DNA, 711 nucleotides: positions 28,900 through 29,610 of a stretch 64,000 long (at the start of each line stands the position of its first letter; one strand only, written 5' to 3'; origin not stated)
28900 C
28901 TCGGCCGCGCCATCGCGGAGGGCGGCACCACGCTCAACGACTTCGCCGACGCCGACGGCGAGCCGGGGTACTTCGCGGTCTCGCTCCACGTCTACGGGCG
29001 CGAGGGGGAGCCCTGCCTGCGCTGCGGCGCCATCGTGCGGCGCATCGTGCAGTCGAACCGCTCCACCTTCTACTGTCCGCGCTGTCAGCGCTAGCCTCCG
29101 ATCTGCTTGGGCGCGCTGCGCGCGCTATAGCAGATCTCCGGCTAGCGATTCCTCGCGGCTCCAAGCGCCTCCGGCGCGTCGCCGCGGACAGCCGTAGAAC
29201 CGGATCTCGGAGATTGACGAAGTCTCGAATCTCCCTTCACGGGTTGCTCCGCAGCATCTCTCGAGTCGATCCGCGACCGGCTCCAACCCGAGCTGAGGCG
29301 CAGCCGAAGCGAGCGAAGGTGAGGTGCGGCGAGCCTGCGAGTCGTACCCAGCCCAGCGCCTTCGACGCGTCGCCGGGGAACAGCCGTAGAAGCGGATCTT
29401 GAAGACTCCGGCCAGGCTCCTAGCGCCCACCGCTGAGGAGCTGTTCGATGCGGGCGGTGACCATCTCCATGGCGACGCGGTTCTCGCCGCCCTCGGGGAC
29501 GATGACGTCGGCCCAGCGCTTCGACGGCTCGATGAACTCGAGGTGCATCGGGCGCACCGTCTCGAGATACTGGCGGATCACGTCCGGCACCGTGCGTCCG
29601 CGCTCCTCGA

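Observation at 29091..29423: Mosaic repeat filling the mutM/udk convergence exactly from one TAG stop to the other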

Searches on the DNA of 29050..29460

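Call 76: search_rna_families(source=window, start=29050, end=29460, threshold=evalue, max_evalue=1)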
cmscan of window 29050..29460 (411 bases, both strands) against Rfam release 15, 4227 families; matches with E-value up to 1: 0.
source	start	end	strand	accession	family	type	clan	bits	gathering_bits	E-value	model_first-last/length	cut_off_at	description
